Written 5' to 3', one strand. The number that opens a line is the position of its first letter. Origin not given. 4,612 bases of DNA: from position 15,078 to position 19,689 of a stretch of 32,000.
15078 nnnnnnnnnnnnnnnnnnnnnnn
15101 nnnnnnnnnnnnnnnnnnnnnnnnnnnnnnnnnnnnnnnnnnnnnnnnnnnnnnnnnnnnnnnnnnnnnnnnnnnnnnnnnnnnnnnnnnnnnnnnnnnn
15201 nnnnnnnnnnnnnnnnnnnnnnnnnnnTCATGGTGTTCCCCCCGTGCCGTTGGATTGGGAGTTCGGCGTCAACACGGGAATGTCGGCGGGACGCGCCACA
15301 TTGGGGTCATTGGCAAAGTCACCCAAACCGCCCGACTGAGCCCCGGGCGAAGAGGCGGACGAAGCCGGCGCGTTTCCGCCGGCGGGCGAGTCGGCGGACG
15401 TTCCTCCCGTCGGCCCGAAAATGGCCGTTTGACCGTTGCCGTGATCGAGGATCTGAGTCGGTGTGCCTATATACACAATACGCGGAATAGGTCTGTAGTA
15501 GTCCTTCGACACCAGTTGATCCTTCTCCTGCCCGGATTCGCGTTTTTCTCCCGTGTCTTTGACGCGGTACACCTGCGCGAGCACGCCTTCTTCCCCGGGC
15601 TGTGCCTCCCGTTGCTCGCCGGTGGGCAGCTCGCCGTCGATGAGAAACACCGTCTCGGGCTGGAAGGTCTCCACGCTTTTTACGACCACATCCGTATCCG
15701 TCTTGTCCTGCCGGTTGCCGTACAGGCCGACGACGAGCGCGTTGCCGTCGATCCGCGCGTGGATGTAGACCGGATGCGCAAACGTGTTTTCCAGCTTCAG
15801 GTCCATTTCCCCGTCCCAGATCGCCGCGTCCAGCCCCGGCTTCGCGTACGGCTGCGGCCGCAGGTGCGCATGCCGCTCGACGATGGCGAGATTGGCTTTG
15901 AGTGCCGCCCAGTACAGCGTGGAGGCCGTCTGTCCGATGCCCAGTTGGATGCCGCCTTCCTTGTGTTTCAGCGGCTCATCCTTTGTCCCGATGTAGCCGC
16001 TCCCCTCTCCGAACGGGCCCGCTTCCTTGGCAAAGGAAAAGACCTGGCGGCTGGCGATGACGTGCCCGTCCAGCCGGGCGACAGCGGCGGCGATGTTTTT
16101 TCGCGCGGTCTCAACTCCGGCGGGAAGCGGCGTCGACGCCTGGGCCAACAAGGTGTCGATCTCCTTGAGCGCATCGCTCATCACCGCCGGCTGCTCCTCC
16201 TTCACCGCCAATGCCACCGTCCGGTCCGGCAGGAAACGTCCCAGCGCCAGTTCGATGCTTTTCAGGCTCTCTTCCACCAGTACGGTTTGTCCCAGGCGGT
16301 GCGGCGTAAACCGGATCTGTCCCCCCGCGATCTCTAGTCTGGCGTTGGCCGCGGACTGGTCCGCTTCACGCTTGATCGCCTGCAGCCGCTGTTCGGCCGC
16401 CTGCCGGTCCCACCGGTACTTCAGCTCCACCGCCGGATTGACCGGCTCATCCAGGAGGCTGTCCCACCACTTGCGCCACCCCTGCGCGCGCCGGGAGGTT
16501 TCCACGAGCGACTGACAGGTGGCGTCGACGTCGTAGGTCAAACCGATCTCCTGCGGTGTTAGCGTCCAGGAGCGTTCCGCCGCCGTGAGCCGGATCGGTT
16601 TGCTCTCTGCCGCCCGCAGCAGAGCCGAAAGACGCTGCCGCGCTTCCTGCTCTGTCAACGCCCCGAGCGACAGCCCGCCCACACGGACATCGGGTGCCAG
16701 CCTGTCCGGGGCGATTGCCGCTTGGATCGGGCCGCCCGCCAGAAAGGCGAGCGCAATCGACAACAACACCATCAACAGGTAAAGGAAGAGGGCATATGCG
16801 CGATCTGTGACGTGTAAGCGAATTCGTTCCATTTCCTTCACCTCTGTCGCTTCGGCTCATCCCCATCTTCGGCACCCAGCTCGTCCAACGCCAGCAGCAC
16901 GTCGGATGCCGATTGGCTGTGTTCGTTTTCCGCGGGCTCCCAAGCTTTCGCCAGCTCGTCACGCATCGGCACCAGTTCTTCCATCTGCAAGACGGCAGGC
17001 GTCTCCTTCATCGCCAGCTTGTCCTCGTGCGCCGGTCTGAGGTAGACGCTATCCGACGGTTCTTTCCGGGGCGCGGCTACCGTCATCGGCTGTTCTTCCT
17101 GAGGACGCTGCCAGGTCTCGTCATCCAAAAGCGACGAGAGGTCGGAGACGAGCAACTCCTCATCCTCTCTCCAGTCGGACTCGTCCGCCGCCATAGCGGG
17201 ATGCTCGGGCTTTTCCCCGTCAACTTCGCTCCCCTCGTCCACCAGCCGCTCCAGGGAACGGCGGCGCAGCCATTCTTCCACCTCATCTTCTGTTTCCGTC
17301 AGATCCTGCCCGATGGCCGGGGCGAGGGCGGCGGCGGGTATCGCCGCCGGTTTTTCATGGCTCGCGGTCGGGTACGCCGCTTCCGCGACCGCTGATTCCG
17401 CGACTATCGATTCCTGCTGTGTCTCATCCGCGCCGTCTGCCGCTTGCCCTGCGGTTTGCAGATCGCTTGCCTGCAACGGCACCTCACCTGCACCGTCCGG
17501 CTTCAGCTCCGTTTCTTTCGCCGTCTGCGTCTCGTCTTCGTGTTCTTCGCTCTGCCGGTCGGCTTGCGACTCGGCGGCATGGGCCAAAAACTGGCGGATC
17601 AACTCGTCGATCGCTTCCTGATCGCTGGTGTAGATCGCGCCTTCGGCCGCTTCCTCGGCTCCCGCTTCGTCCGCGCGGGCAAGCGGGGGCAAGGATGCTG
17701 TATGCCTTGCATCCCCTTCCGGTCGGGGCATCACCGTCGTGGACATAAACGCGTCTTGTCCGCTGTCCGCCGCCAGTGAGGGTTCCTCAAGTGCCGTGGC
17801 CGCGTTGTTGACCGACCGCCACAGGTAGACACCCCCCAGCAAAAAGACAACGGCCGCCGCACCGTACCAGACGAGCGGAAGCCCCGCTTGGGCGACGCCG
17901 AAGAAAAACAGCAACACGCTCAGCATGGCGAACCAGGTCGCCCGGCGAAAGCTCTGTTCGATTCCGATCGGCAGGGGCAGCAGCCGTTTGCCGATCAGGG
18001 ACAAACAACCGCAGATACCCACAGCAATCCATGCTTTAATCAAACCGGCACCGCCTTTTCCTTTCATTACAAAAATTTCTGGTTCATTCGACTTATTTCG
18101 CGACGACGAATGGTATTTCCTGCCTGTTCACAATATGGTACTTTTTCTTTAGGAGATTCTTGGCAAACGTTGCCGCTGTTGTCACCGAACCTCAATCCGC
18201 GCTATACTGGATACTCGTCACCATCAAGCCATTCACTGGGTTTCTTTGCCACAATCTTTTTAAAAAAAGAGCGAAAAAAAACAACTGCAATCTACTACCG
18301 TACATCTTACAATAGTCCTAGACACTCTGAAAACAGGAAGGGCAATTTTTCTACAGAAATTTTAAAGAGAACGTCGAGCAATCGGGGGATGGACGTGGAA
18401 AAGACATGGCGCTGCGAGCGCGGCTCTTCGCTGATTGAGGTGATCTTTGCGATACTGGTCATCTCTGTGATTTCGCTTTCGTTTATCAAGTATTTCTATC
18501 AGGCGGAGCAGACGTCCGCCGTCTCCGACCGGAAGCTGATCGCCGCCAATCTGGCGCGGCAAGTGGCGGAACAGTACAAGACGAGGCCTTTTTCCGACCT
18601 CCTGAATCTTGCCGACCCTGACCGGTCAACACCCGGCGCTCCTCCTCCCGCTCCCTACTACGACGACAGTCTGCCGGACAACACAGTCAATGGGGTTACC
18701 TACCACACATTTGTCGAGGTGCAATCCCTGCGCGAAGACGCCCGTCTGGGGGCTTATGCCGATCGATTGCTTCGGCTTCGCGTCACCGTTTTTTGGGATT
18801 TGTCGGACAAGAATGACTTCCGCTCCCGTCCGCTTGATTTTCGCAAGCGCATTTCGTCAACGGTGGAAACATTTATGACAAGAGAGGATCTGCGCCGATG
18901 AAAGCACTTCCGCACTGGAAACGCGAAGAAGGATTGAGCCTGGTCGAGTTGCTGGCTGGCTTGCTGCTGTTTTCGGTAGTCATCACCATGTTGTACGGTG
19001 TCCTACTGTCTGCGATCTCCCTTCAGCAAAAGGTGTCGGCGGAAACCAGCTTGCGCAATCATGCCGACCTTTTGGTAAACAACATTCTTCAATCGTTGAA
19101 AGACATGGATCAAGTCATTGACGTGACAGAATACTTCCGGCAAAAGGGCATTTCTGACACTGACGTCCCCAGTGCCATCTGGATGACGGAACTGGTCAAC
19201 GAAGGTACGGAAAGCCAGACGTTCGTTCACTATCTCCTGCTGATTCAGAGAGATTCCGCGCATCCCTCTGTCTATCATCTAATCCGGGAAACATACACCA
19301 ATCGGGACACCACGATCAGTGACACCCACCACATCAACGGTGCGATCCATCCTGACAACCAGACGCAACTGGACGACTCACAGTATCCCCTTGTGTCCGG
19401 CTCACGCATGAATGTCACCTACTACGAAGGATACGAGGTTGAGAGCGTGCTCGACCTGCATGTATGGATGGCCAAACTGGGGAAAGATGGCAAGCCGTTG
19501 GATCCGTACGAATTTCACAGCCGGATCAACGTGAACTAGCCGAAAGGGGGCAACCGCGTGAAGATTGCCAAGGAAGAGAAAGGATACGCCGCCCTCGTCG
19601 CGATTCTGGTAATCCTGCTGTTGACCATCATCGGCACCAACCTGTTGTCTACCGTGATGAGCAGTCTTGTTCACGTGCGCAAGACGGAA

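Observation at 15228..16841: VanW/G5 (YoaR-like) cell-wall protein sharing an ATGA overlap with pilB, possibly with the conserved VanW cysteine replaced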

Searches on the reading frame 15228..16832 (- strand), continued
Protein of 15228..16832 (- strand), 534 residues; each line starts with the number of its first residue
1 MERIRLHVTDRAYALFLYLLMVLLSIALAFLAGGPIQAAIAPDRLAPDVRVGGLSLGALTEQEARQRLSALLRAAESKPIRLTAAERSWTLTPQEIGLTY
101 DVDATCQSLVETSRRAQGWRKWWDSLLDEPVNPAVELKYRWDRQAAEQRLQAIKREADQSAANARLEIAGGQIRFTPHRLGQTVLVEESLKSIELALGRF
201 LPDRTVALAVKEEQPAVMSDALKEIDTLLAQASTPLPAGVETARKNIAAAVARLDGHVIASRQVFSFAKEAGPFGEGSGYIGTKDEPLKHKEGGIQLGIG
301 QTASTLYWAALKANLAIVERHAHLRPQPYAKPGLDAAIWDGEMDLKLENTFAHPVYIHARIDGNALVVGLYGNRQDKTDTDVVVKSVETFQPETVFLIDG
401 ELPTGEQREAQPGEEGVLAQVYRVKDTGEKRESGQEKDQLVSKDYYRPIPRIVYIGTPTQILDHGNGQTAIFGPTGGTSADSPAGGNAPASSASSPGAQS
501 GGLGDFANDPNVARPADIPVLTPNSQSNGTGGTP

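Call 73: list_cluster_members(proteins=[P0001, P0013, P0004, P0010, P0017])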
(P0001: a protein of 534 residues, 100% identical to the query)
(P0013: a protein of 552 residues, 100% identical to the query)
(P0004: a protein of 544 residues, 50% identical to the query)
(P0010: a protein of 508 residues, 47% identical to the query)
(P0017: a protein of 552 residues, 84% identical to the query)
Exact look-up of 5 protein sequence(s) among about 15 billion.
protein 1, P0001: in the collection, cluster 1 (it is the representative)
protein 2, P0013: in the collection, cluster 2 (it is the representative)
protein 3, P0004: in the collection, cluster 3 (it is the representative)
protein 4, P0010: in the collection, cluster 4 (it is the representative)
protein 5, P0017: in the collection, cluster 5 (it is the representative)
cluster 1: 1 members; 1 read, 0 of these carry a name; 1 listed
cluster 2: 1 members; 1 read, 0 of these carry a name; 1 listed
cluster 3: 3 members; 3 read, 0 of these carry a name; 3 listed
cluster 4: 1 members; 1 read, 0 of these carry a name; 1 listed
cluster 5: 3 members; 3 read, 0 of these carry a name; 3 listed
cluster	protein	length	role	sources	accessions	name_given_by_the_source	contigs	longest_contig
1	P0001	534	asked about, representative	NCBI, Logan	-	-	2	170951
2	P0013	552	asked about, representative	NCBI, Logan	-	-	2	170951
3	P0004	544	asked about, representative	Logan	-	-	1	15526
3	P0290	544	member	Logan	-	-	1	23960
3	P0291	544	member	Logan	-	-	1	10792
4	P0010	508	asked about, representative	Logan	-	-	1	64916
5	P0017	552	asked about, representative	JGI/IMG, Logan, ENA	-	-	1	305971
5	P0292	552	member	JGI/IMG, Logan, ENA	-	-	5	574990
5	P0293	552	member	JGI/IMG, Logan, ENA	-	-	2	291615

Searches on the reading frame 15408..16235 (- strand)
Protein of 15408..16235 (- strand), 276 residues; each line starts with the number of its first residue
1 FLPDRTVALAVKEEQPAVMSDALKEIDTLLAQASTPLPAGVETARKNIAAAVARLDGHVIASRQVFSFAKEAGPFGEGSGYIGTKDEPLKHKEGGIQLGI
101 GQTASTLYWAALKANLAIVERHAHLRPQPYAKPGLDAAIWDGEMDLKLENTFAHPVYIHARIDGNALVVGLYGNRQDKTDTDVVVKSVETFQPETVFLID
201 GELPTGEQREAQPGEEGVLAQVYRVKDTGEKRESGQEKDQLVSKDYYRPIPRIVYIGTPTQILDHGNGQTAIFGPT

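Call 67: predict_structure(alignment_id=A6)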
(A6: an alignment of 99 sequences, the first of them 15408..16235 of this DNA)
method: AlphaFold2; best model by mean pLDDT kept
length: 276 residues; sequences in the alignment: 99
mean_pLDDT: 89.6   pTM: 0.86
mean pLDDT of the five models: 89.6, 89.5, 89.0, 88.9, 88.4
residues with pLDDT >= 90: 204; 70-90: 37; 50-70: 29; < 50: 6
segments of 3 or more residues with pLDDT < 50: 274-276
pLDDT, mean of each block of 10 residues (from residue 1): 76 91 96 95 94 97 98 91 70 71 98 98 95 96 95 98 98 97 94 96 95 96 88 73 97 93 60 48
secondary structure, 60 per line:
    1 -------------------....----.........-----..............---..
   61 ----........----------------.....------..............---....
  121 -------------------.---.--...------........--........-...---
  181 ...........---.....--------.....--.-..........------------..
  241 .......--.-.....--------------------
elements in order: H20-23 E28-36 H42-55 E65-67 H68-72 H89-93 H100-113 E117-120 E147-149 E156-163 E166-173 E181-191 E195-199 E208-212 E217-226 E239-247 E252-256

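Call 70: fold_search(model_id=the predicted structure, library=pdb)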
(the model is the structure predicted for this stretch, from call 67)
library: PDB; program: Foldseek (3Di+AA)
matches with E <= 10: 139; with E <= 0.001: 16
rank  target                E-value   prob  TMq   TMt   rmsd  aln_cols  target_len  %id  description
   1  4fzq_B                1.3e-05  1.00  0.21  0.59   5.0        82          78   21  Crystal structure of HP0197-G5 (released 2012-12-05)
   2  8deo_B                2.7e-05  1.00  0.22  0.14  15.3       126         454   13  Structure of AAP A domain and B-repeats (residues 351-813) from Staphylococcus epidermidis (released 2023-05-03)
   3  4fzq_D                4.6e-05  1.00  0.21  0.64   4.6        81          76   21  Crystal structure of HP0197-G5 (released 2012-12-05)
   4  2ltj_MODEL_1_A        1.4e-04  1.00  0.20  0.41   4.8        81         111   17  Conformational analysis of StrH, the surface-attached exo- beta-D-N-acetylglucosaminidase from Streptococcus p (released 2012-11-28)
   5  4fum                  1.5e-04  1.00  0.22  0.29   3.9        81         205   17  Structural basis for Zn2+-dependent intercellular adhesion in staphylococcal biofilms (released 2013-01-16)
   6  4fup_B                1.5e-04  1.00  0.22  0.29   3.8        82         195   18  Structural basis for Zn2+-dependent intercellular adhesion in staphylococcal biofilms (released 2013-01-16)
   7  3eo5                  1.7e-04  1.00  0.16  0.24   7.8        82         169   17  Crystal structure of the resuscitation promoting factor RpfB (released 2009-01-13)
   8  4fuo                  1.8e-04  1.00  0.21  0.26   4.3        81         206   22  Structural basis for Zn2+-dependent intercellular adhesion in staphylococcal biofilms (released 2013-01-16)
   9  6oh1_MODEL_1_A        1.9e-04  1.00  0.23  0.62   4.6        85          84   21  IgA1 Protease G5 domain structure (released 2020-02-26)
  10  4fzq_A                2.0e-04  1.00  0.22  0.64   4.3        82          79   21  Crystal structure of HP0197-G5 (released 2012-12-05)
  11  4fun                  2.7e-04  1.00  0.21  0.27   4.1        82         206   17  Structural basis for Zn2+-dependent intercellular adhesion in staphylococcal biofilms (released 2013-01-16)
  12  5e27_B                5.1e-04  1.00  0.15  0.19   9.7        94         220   18  The structure of Resuscitation Promoting Factor B from M. tuberculosis reveals unexpected ubiquitin-like domains (released 2015-11-18)
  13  3tip                  5.7e-04  1.00  0.22  0.40   3.8        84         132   17  Crystal structure of Staphylococcus aureus SasG E-G52 module (released 2012-04-18)
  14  8deo_A                6.4e-04  1.00  0.20  0.13  15.4       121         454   15  Structure of AAP A domain and B-repeats (residues 351-813) from Staphylococcus epidermidis (released 2023-05-03)
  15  4fup_A                7.7e-04  1.00  0.21  0.27   4.2        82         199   18  Structural basis for Zn2+-dependent intercellular adhesion in staphylococcal biofilms (released 2013-01-16)
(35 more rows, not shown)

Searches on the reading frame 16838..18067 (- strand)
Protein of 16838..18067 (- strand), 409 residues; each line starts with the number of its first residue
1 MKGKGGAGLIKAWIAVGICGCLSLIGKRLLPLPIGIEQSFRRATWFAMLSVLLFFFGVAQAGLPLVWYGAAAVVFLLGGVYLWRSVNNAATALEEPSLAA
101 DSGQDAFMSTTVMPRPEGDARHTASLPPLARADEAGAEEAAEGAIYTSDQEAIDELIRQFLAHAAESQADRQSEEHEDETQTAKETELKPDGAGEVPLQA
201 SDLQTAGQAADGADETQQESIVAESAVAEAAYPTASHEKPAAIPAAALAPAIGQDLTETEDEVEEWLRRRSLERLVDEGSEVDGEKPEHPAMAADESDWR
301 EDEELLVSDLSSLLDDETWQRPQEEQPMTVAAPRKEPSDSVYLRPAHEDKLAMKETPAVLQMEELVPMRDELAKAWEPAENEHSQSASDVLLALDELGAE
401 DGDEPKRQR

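Call 5: search_protein_families(library=pfam, proteins=[window:16838-18067:-], max_evalue=0.01)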
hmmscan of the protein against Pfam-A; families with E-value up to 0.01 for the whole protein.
window:16838-18067:- (409 aa): 0 families

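Call 6: search_protein_families(library=ncbifam, proteins=[window:16838-18067:-], max_evalue=0.01)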
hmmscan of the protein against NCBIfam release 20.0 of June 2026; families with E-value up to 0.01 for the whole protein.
window:16838-18067:- (409 aa): 0 families

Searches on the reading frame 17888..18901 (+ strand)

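Call 22: search_protein_families(library=pfam, proteins=[window:17888-18901:+], max_evalue=0.01)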
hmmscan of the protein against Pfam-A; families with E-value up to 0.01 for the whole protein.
window:17888-18901:+ (337 aa): 1 family
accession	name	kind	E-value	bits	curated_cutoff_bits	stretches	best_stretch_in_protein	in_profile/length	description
PF07963.17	N_methyl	-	0.0024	17.8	21.2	1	175-197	2-24/27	Prokaryotic N-terminal methylation motif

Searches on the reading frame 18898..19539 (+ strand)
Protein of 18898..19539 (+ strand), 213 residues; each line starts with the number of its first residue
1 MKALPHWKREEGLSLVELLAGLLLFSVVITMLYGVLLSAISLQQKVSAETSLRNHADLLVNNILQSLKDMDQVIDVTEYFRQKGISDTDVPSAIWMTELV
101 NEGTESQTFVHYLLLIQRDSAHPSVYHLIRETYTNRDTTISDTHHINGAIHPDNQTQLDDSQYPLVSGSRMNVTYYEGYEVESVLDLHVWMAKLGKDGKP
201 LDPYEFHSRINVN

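Call 22: search_protein_families(library=pfam, proteins=[window:18898-19539:+], max_evalue=0.01)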
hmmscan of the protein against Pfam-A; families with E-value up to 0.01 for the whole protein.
window:18898-19539:+ (213 aa): 1 family
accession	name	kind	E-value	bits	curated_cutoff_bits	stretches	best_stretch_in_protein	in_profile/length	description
PF07963.17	N_methyl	-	0.0001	22.1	21.2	1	7-33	1-27/27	Prokaryotic N-terminal methylation motif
